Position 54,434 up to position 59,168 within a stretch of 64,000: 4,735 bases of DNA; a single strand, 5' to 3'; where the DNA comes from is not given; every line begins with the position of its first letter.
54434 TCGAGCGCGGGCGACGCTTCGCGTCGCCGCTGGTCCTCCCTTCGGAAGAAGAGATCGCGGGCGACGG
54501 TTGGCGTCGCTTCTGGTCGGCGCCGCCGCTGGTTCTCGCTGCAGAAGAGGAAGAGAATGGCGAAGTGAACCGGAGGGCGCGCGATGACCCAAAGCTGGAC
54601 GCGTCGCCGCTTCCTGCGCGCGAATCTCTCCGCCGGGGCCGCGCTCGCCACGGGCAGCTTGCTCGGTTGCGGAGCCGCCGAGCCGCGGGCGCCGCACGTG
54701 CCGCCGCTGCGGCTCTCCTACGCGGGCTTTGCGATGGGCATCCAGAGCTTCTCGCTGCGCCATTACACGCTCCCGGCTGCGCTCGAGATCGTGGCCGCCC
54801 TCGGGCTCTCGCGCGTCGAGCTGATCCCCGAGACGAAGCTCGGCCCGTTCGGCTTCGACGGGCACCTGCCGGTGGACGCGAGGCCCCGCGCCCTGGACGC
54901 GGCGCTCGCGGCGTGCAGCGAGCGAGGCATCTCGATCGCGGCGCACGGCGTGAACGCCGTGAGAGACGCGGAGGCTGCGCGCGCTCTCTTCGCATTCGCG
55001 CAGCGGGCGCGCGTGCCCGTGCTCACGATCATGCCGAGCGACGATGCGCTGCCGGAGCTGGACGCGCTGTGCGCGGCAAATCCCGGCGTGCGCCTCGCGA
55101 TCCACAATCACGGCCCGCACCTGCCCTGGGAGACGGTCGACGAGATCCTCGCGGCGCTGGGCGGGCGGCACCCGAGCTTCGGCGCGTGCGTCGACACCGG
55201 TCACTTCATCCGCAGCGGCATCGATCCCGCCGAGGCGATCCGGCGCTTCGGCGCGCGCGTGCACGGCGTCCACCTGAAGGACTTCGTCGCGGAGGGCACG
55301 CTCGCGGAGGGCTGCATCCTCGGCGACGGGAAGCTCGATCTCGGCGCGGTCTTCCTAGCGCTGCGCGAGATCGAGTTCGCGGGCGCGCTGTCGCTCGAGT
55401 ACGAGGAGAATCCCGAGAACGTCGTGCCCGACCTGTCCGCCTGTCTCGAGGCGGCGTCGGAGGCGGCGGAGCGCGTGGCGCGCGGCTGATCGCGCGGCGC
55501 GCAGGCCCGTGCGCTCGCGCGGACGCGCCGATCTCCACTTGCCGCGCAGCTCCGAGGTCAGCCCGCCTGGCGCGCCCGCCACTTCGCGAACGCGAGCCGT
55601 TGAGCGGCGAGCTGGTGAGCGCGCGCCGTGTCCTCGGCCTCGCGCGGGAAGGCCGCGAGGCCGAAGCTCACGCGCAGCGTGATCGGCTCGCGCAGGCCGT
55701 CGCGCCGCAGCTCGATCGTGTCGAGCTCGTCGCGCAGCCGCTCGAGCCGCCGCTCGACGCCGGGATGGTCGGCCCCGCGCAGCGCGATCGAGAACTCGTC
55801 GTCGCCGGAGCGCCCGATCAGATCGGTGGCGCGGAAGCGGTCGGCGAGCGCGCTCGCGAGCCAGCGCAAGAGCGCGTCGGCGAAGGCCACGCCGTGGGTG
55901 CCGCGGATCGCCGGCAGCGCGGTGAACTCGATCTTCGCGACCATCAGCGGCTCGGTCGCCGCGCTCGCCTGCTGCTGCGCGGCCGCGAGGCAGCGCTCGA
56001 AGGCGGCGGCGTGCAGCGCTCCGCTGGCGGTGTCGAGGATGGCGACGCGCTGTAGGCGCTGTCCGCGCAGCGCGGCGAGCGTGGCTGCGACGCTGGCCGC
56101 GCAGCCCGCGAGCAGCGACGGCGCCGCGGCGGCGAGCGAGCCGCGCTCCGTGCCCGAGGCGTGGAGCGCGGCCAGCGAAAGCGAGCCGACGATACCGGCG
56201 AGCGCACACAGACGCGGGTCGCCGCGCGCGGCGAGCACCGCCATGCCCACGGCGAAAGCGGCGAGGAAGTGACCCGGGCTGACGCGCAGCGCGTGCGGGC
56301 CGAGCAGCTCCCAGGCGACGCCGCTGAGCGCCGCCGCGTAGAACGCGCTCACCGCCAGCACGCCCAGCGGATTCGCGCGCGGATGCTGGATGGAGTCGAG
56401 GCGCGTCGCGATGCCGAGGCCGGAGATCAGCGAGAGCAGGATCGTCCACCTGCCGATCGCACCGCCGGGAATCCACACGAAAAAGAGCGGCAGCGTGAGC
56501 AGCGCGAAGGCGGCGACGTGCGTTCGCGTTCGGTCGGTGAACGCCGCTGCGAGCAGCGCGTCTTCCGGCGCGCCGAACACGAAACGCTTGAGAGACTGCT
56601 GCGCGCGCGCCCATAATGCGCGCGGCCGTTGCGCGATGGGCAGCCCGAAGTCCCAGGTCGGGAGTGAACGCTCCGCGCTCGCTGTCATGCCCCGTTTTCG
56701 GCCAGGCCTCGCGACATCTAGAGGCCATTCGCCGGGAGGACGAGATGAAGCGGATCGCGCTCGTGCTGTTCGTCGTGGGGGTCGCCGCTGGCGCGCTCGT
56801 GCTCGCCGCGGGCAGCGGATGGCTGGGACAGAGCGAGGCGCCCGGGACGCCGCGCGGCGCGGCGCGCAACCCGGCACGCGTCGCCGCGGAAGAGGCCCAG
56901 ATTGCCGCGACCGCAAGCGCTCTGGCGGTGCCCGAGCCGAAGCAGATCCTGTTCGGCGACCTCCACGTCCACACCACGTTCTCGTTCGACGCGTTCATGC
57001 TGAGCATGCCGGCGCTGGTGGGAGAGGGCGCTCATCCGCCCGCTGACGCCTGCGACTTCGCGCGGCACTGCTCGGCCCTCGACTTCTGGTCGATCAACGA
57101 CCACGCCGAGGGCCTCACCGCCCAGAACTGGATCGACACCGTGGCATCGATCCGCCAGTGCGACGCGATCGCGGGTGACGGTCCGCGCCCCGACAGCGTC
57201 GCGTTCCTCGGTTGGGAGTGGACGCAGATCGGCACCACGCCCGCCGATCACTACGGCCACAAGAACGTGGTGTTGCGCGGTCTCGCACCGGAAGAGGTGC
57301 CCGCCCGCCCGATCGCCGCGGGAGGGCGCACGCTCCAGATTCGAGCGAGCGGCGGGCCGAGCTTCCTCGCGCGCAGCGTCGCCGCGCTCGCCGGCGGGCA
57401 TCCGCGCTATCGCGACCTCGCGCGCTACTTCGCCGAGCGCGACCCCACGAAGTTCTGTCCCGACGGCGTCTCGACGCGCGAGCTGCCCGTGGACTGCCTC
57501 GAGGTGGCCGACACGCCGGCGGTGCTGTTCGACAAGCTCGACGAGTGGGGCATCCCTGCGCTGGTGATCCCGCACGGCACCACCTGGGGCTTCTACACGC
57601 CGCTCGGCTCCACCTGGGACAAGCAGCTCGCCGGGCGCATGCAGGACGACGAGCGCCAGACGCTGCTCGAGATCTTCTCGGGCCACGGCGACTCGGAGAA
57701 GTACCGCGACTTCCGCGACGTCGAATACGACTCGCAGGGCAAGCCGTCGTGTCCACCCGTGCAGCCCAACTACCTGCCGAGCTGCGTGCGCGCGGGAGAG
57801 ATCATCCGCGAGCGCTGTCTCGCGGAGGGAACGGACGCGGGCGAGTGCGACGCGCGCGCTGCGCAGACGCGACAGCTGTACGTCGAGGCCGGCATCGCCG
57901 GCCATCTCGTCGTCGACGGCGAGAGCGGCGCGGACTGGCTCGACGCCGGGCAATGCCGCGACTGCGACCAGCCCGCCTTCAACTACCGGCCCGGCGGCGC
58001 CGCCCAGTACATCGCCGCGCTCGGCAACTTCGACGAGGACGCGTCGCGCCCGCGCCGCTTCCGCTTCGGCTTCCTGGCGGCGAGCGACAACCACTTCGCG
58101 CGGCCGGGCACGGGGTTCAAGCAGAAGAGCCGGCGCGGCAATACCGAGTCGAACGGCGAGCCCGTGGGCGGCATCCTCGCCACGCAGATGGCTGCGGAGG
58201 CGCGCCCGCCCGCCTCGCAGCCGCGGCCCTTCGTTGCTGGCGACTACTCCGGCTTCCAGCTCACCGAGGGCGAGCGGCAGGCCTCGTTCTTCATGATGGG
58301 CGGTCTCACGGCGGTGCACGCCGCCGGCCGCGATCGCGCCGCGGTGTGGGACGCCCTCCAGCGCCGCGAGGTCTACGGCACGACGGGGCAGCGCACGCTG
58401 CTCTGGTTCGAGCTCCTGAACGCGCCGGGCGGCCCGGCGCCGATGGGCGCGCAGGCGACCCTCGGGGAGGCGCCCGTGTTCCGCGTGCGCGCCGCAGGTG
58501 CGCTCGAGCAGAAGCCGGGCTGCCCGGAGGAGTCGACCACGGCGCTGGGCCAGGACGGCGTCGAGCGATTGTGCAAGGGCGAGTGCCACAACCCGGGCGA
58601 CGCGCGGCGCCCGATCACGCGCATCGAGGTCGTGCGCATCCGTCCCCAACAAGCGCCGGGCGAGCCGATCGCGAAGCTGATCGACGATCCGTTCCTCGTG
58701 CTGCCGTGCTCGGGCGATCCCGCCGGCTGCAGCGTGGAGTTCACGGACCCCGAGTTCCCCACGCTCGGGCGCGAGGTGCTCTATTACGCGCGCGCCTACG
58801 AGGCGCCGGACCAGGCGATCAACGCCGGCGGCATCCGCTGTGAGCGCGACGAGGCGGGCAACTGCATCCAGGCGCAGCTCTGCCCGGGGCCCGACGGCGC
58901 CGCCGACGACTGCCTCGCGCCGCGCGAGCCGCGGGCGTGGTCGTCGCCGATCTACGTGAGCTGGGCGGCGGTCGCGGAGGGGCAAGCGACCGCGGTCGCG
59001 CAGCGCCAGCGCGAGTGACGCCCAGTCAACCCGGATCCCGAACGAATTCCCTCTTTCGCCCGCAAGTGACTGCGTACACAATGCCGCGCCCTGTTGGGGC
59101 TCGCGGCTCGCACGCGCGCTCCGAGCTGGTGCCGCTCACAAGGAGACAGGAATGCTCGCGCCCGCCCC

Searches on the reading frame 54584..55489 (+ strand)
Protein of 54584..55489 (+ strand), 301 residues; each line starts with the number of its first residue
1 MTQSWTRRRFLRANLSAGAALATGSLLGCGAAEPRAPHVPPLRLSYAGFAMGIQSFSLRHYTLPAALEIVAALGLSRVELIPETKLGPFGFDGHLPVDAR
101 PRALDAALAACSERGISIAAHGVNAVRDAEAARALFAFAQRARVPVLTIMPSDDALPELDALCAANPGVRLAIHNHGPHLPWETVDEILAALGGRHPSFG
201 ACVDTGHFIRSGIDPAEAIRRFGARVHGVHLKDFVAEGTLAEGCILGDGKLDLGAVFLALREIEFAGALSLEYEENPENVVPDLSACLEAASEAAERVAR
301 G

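Call 87: search_protein_families(library=pfam, proteins=[window:54584-55489:+], max_evalue=0.00001)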
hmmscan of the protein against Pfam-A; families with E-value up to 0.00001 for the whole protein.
window:54584-55489:+ (301 aa): 1 family
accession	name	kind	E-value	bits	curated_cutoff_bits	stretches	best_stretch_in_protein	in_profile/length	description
PF01261.30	AP_endonuc_2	-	1.1e-20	74.8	31.1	1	68-284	2-242/249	Xylose isomerase-like TIM barrel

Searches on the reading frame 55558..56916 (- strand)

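Call 87: search_protein_families(library=pfam, proteins=[window:55558-56916:-], max_evalue=0.00001)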
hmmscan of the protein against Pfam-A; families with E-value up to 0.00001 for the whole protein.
window:55558-56916:- (452 aa): 1 family
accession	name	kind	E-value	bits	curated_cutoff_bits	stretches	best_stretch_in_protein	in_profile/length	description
PF00990.26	GGDEF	-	1.9e-15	57.4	23.8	1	295-449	4-159/161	Diguanylate cyclase, GGDEF domain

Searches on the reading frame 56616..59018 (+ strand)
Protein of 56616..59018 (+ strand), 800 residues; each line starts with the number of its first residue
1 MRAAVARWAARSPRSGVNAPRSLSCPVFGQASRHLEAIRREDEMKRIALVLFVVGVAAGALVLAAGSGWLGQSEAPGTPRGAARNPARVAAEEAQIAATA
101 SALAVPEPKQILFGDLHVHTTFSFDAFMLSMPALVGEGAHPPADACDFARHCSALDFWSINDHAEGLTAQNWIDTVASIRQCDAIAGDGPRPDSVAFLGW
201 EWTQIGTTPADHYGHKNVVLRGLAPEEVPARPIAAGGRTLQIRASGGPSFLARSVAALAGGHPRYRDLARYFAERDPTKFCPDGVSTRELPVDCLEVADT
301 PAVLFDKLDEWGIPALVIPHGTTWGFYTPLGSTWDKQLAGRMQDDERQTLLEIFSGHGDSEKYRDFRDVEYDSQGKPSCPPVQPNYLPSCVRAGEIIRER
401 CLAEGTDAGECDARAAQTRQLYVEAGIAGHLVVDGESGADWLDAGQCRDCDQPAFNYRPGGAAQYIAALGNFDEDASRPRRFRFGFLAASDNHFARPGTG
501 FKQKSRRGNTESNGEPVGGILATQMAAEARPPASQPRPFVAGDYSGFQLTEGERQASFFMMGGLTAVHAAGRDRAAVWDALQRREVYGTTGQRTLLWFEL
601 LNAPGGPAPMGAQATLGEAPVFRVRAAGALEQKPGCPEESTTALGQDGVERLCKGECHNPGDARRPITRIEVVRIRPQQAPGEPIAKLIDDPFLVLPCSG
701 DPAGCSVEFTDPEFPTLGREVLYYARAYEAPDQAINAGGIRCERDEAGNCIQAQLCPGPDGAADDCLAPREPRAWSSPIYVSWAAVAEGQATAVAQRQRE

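Call 87: search_protein_families(library=pfam, proteins=[window:56616-59018:+], max_evalue=0.00001)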
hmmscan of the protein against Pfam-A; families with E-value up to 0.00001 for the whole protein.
window:56616-59018:+ (800 aa): 1 family
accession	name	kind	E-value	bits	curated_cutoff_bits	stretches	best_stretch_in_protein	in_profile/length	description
PF12228.14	DUF3604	-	9.4e-18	64.4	20.4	1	482-595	322-411/591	Protein of unknown function (DUF3604)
